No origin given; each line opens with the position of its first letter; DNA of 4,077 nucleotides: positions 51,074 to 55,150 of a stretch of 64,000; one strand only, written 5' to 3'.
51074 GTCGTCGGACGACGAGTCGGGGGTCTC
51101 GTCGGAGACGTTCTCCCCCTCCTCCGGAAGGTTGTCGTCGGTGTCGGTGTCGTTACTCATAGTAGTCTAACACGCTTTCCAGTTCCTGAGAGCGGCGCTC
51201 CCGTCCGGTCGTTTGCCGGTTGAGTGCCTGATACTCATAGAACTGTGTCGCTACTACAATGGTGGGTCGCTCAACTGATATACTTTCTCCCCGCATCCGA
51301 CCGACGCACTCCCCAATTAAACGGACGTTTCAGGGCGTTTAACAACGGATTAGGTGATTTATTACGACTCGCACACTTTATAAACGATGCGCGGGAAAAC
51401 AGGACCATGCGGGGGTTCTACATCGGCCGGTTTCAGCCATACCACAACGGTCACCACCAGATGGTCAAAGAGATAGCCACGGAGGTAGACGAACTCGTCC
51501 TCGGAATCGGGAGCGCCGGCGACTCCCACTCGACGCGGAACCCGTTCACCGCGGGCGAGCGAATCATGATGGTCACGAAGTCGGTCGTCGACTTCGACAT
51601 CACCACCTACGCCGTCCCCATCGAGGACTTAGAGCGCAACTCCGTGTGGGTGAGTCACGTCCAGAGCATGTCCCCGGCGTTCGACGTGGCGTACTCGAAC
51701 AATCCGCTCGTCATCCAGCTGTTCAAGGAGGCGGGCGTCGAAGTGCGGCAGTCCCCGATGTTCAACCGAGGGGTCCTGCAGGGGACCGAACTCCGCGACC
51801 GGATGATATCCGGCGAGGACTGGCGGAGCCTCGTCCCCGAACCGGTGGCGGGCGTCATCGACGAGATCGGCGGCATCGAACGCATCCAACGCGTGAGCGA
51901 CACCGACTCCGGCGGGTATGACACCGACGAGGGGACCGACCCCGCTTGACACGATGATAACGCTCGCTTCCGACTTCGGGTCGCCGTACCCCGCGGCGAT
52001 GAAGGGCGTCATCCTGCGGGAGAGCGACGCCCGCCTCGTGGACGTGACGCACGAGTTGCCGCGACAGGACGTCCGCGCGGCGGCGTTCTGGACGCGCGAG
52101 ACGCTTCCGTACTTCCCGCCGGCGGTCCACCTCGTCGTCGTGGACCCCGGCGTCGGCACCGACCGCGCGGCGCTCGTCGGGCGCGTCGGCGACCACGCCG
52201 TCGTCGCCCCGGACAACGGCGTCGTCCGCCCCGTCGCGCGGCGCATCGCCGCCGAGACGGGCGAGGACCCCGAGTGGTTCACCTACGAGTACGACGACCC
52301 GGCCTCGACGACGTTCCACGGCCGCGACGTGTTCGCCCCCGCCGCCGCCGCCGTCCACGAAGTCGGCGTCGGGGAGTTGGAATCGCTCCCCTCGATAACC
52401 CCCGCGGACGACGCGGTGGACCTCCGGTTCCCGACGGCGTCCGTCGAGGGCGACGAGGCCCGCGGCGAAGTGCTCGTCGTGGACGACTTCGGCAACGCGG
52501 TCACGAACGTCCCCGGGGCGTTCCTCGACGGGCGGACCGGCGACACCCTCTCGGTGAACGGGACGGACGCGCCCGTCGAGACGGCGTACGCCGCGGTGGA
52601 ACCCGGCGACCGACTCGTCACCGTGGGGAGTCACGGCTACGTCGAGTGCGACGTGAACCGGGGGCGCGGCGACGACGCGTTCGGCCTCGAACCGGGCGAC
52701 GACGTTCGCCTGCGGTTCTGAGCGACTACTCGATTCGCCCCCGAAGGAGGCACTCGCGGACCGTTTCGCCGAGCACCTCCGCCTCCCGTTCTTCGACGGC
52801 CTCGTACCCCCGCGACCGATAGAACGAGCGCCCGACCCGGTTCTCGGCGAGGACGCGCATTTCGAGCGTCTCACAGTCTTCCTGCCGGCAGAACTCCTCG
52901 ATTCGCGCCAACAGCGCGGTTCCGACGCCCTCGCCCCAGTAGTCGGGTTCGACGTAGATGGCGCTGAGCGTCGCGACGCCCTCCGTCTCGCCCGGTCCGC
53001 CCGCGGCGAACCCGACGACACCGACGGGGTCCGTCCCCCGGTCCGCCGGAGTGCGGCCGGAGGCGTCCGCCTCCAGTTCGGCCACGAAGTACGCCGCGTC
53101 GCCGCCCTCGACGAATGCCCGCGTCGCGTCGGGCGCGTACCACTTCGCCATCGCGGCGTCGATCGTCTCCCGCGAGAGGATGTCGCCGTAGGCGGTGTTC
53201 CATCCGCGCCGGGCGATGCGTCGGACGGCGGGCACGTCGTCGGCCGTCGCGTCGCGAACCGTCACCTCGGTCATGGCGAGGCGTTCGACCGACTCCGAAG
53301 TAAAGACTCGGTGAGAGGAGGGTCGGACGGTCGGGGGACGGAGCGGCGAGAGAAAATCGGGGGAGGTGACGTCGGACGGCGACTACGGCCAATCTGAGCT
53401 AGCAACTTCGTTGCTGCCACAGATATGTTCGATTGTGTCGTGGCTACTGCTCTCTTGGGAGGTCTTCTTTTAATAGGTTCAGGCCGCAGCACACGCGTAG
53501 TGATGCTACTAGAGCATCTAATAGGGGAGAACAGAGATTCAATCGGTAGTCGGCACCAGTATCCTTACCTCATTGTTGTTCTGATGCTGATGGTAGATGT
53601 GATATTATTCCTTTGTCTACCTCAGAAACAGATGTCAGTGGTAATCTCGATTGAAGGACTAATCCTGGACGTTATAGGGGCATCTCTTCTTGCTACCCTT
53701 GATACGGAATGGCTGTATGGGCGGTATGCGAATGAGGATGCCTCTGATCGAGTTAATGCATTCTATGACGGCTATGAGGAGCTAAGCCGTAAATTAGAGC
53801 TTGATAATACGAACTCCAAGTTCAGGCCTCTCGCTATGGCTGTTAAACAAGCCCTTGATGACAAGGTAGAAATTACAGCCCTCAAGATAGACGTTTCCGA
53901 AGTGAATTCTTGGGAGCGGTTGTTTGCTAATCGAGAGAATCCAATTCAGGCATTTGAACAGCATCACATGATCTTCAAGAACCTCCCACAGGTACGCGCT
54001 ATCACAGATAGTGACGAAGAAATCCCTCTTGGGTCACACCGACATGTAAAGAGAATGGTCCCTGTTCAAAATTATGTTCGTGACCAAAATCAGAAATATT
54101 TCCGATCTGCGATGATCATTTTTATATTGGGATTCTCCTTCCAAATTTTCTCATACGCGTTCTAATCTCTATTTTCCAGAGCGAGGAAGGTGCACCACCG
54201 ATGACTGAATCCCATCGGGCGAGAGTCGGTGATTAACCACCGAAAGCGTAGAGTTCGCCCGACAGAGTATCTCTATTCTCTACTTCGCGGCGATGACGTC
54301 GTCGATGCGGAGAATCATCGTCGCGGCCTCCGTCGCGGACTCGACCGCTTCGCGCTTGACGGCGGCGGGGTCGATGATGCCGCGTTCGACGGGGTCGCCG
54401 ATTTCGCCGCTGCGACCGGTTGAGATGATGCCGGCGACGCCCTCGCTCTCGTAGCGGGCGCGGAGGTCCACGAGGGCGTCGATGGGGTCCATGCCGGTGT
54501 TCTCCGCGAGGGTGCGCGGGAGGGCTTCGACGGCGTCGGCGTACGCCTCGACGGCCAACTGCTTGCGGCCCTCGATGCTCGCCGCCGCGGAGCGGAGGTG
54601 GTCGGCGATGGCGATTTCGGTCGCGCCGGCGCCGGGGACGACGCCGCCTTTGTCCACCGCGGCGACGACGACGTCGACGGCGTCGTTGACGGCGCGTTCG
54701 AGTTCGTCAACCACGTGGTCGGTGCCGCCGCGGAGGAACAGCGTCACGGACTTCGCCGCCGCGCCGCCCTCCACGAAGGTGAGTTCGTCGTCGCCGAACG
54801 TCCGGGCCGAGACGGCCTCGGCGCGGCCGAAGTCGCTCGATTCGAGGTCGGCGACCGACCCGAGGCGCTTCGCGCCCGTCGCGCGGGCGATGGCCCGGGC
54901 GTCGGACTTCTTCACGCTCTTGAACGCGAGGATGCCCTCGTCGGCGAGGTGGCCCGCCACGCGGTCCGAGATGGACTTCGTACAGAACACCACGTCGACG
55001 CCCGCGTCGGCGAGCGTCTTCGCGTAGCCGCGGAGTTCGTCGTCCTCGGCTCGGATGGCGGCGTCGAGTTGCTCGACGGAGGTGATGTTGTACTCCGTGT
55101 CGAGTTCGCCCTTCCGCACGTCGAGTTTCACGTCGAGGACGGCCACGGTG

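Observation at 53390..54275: Low-GC (~45%) island beside the thermosome gene encoding an orphan multi-TM protein of non-halophilic composition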

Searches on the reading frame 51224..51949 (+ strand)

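Call 4: search_protein_families(library=pfam, proteins=[window:51224-51949:+], max_evalue=0.1)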
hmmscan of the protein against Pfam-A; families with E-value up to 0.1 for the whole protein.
window:51224-51949:+ (241 aa): 1 family
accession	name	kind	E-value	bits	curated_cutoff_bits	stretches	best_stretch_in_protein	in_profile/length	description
PF01467.32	CTP_transf_like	-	4.9e-17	62.8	21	1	65-191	1-131/133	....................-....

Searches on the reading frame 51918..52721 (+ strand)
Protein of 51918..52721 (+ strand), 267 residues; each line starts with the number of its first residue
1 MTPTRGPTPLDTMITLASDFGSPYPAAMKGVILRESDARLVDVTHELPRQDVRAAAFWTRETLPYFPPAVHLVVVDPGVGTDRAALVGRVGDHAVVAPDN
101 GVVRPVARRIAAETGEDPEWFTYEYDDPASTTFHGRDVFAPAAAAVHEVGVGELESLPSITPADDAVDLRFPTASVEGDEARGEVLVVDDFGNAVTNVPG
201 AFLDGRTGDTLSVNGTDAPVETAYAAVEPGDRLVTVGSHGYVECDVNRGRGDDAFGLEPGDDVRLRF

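Call 4: search_protein_families(library=pfam, proteins=[window:51918-52721:+], max_evalue=0.1)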
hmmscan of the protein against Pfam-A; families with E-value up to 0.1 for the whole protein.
window:51918-52721:+ (267 aa): 2 families
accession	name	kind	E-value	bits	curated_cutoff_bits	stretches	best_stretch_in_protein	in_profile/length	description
PF01887.21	SAM_HAT_N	-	1.2e-42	145.6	26.3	1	14-148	1-137/145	SAM hydroxide adenosyltransferase N-terminal domain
PF20257.3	SAM_HAT_C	-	5.5e-22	78.3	25.5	1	183-264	1-84/84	SAM hydroxide adenosyltransferase C-terminal domain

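Call 42: find_homologous_proteins(query=window:51918-52721:+, max_evalue=1e-60)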
Query window:51918-52721:+ (267 aa): 2034 proteins with E <= 1e-60 among 8000 candidates; the best 120 are listed.
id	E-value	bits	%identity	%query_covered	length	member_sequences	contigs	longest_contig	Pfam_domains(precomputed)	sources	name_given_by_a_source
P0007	9.6e-164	562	100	96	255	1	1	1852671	PF01887.22,PF20257.4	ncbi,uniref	ncbi:SAM hydrolase/SAM-dependent halogenase family protein [Halopelagius fulvigenes]|uniref:S-adenos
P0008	7.6e-152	523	92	96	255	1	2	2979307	PF01887.22,PF20257.4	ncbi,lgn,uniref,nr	ncbi:SAM hydrolase/SAM-dependent halogenase family protein [Halopelagius longus]|uniref:S-adenosyl-l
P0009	2.3e-137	475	84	96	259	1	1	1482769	PF01887.22,PF20257.4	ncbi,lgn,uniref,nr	ncbi:hypothetical protein SAMN04488063_0847 [Halopelagius inordinatus]|uniref:S-adenosyl-l-methionin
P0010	8.0e-136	470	85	95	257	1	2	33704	PF01887.22,PF20257.4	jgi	jgi:S-adenosylmethionine hydrolase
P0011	1.3e-124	433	80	96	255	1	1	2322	PF01887.22,PF20257.4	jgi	jgi:S-adenosylmethionine hydrolase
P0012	1.4e-120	420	78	95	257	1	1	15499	PF01887.22,PF20257.4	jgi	jgi:hypothetical protein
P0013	2.5e-118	413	75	95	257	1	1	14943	PF01887.22,PF20257.4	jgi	jgi:hypothetical protein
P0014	1.5e-117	410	74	95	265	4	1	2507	PF01887.22,PF20257.4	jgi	jgi:S-adenosylmethionine hydrolase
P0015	3.5e-117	409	74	95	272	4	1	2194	PF01887.22,PF20257.4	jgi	-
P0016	1.4e-116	407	74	95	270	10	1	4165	PF01887.22,PF20257.4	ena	-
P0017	1.4e-115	404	72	95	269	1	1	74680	PF01887.22,PF20257.4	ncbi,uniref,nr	ncbi:SAM hydrolase/SAM-dependent halogenase family protein [Halobellus rufus]|uniref:SAM hydrolase/S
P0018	2.3e-115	403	74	95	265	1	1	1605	PF01887.22,PF20257.4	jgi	jgi:S-adenosylmethionine hydrolase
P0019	4.1e-115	402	74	95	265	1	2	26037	PF01887.22,PF20257.4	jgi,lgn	-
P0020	4.5e-115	402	74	95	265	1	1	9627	PF01887.22,PF20257.4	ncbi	-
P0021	9.5e-115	401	73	95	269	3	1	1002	PF01887.22,PF20257.4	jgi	jgi:hypothetical protein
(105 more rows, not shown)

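Call 44: find_encoding_contigs(protein=P0008, flank=6000, max_places=3)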
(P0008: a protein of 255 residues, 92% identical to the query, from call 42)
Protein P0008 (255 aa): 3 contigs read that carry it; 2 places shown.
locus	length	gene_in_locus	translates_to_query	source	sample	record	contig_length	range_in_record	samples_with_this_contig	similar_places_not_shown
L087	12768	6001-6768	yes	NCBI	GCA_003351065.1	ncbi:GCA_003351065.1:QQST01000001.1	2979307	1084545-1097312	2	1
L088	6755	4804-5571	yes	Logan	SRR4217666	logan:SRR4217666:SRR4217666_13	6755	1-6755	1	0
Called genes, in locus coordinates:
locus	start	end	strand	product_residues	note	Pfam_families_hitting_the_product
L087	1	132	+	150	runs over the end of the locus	PF01035:DNA_binding_1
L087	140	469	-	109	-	-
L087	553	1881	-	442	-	PF00989:PAS, PF13188:PAS_8, PF08448:PAS_4, PF13426:PAS_9, PF08447:PAS_3 (faint), PF00512:HisKA, PF13581:HATPase_c_2 (faint), PF02518:HATPase_c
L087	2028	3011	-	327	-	PF02517:Rce1-like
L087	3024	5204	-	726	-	PF07728:AAA_5 (faint), PF00493:MCM (faint), PF01078:Mg_chelatase, PF13654:AAA_32 (weak), PF00158:Sigma54_activat, PF20436:LonB_AAA-LID (weak), PF05362:Lon_C, PF13541:ChlI, +4 more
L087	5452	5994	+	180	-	PF01467:CTP_transf_like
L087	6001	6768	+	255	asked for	PF01887:SAM_HAT_N, PF20257:SAM_HAT_C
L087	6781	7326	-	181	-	PF00583:Acetyltransf_1, PF13508:Acetyltransf_7, PF13673:Acetyltransf_10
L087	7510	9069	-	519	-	PF00118:Cpn60_TCP1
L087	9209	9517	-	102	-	PF18545:HalOD1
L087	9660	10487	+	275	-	PF04909:Amidohydro_2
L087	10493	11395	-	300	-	PF00535:Glycos_transf_2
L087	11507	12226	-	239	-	PF01209:Ubie_methyltran, PF13489:Methyltransf_23, PF01170:UPF0020 (weak), PF13847:Methyltransf_31, PF08241:Methyltransf_11, PF08242:Methyltransf_12, PF13649:Methyltransf_25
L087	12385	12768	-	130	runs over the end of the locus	PF01243:PNPOx_N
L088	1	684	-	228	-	?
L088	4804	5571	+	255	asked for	PF01887:SAM_HAT_N, PF20257:SAM_HAT_C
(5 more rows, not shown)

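Call 45: find_encoding_contigs(protein=P0009, flank=6000, max_places=3)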
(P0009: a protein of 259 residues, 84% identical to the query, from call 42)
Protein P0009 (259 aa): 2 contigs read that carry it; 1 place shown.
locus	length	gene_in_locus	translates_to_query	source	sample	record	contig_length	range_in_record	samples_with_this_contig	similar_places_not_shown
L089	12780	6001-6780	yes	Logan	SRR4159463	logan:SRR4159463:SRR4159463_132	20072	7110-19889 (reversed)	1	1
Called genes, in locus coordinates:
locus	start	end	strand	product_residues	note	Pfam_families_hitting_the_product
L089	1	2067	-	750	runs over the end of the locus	?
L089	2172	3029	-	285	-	PF02517:Rce1-like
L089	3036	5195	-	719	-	PF07728:AAA_5 (faint), PF00493:MCM (faint), PF01078:Mg_chelatase, PF05496:RuvB_N (faint), PF13654:AAA_32 (weak), PF00158:Sigma54_activat, PF05362:Lon_C, PF13541:ChlI, +3 more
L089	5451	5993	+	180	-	PF01467:CTP_transf_like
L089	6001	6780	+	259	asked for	PF01887:SAM_HAT_N, PF20257:SAM_HAT_C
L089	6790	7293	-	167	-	PF00583:Acetyltransf_1, PF13673:Acetyltransf_10, PF13508:Acetyltransf_7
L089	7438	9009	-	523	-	PF00118:Cpn60_TCP1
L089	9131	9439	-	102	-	PF18545:HalOD1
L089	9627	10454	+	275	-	PF04909:Amidohydro_2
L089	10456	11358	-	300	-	PF00535:Glycos_transf_2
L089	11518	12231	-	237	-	PF01209:Ubie_methyltran, PF13489:Methyltransf_23, PF08003:Methyltransf_9 (weak), PF01170:UPF0020 (weak), PF13847:Methyltransf_31, PF08241:Methyltransf_11, PF08242:Methyltransf_12, PF13649:Methyltransf_25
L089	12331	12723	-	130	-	PF01243:PNPOx_N, PF12900:Pyridox_ox_2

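Call 46: find_encoding_contigs(protein=P0010, flank=6000, max_places=3)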
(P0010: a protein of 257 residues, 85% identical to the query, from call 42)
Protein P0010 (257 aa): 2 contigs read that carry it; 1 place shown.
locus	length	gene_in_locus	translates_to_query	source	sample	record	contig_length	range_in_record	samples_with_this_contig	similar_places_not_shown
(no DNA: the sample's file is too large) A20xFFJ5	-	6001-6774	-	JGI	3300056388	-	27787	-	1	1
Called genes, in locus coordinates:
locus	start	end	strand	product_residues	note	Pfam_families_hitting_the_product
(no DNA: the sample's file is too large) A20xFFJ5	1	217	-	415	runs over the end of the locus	PF00291:PALP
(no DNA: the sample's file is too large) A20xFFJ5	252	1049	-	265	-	PF00218:IGPS, PF01070:FMN_dh (weak)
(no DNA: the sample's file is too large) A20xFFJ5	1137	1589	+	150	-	PF01035:DNA_binding_1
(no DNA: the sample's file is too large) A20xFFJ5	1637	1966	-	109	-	-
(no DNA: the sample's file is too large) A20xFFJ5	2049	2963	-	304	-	PF02517:Rce1-like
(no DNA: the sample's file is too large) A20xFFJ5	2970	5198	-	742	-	PF06068:TIP49 (faint), PF07728:AAA_5 (faint), PF01078:Mg_chelatase, PF13654:AAA_32 (weak), PF00158:Sigma54_activat, PF20436:LonB_AAA-LID (weak), PF05362:Lon_C, PF13541:ChlI, +3 more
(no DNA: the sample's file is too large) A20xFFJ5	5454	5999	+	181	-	PF01467:CTP_transf_like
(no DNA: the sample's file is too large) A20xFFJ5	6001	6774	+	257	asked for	PF01887:SAM_HAT_N, PF20257:SAM_HAT_C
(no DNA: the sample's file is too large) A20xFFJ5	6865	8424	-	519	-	PF00118:Cpn60_TCP1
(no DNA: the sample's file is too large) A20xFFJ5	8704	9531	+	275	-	PF04909:Amidohydro_2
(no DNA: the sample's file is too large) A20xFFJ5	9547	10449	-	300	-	PF00535:Glycos_transf_2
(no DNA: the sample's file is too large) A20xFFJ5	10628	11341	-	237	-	PF01209:Ubie_methyltran, PF13489:Methyltransf_23, PF08003:Methyltransf_9 (faint), PF01170:UPF0020 (faint), PF13847:Methyltransf_31, PF08241:Methyltransf_11, PF08242:Methyltransf_12, PF13649:Methyltransf_25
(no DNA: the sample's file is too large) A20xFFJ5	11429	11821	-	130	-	PF01243:PNPOx_N, PF12900:Pyridox_ox_2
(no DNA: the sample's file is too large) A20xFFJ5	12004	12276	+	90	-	PF13412:HTH_24 (weak)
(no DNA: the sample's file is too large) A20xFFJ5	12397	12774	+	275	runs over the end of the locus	PF00753:Lactamase_B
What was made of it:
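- A JGI relative also lacks the gene (call 46).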

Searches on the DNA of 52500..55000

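Call 12: search_rna_families(source=window, start=52500, end=55000, threshold=evalue, max_evalue=1)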
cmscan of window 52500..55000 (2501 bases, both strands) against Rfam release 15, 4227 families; matches with E-value up to 1: 2.
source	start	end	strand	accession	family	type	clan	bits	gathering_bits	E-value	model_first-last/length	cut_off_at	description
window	54656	54734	-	RF03355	mir-2008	Gene; miRNA;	-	22.8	93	0.15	1-85/85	no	mir-2008 microRNA precursor family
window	54620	54684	-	RF02770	Ysr224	Gene; sRNA;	-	18.1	70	0.84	1-107/107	no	Yersinia sRNA 224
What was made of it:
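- Tried and rejected: Rfam gave only chance-level hits, and those fall inside the thermosome gene (call 12).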

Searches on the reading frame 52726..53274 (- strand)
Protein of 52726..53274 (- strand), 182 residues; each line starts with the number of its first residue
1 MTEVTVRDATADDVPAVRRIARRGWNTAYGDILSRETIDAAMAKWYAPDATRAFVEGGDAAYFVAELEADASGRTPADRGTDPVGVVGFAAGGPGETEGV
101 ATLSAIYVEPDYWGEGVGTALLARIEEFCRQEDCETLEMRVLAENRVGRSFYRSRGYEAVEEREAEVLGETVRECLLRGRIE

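Call 4: search_protein_families(library=pfam, proteins=[window:52726-53274:-], max_evalue=0.1)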
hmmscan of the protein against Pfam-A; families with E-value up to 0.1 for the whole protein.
window:52726-53274:- (182 aa): 7 families
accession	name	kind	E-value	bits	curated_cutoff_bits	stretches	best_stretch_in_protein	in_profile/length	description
PF00583.31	Acetyltransf_1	-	3.9e-16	59.8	20.7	1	42-157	4-116/116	Acetyltransferase (GNAT) family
PF13508.13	Acetyltransf_7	-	3.2e-12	47.1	27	1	68-158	11-83/84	Acetyltransferase (GNAT) domain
PF13673.13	Acetyltransf_10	-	4.1e-10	40.2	23.6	1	66-163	25-113/128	Acetyltransferase (GNAT) domain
PF13302.13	Acetyltransf_3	-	3.1e-06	28.4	25.4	1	4-151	2-131/138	Acetyltransferase (GNAT) domain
PF08445.16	FR47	-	0.0012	19.2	22.1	1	100-163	21-83/86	FR47-like protein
PF13527.13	Acetyltransf_9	-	0.018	15.5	25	0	95-159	67-126/127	Acetyltransferase (GNAT) domain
PF13420.13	Acetyltransf_4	-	0.038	14.5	24.3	1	105-161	80-138/155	Acetyltransferase (GNAT) domain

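Call 56: search_protein_families(library=ncbifam, proteins=[window:52726-53274:-], max_evalue=0.1)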
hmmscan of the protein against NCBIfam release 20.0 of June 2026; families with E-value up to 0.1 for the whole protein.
window:52726-53274:- (182 aa): 34 families (the best 25 are shown)
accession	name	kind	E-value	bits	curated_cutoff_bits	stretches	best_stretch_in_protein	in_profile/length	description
NF040503.1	resist_ArsN1a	equivalog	3.3e-11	43.2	170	1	98-160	75-136/159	arsinothricin resistance N-acetyltransferase ArsN1 family A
TIGR01575.1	rimI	equivalog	3.2e-10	40.3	86.4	1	86-164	43-119/132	ribosomal protein S18-alanine N-acetyltransferase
NF002959.0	PRK03624.1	equivalog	8.2e-07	28.8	124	1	105-161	77-133/147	GNAT family acetyltransferase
NF041158.1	Spm_actase_Thplmales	equivalog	1e-06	29.1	225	1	4-47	2-45/115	spermidine N(1)-acetyltransferase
NF000224.3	AAC_6p_Acine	exception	1.7e-06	28.1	225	1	96-161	71-136/146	AAC(6')-Ighjkrstuvwx family aminoglycoside N-acetyltransferase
NF000482.1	AAC_3_XI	exception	5.4e-06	26.3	300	1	98-163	73-138/148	aminoglycoside N-acetyltransferase AAC(3)-XI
NF000138.1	AAC_6p_Iz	exception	1e-05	25.8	320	1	96-161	75-140/153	aminoglycoside N-acetyltransferase AAC(6')-Iz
NF033075.0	AAC_6p_Steno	equivalog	1.2e-05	25.5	290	1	96-161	71-136/148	aminoglycoside 6'-N-acetyltransferase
NF043067.1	AAC_6p_group_E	equivalog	3.4e-05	23.8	140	1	96-161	66-131/140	aminoglycoside 6'-N-acetyltransferase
NF007025.1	PRK09491.1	equivalog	3.5e-05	23.8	173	1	101-164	63-126/145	ribosomal protein S18-alanine N-acetyltransferase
NF007853.0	PRK10562.1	equivalog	3.6e-05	24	125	1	103-163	71-126/146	N-acetyltransferase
NF000497.1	AAC_6p_Iak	exception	5.4e-05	23.3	325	1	97-161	76-140/153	aminoglycoside N-acetyltransferase AAC(6')-Iak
TIGR03585.1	PseH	equivalog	8.5e-05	22.7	93.1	1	103-161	79-137/156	UDP-4-amino-4,6-dideoxy-N-acetyl-beta-L-altrosamine N-acetyltransferase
NF040501.1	resist_ArsN2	equivalog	0.00016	21.3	125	1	92-165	40-109/133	arsenic resistance N-acetyltransferase ArsN2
NF053587.1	SpmdActasePaiA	equivalog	0.0011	18.8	250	0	103-157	93-147/172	spermidine/spermine N(1)-acetyltransferase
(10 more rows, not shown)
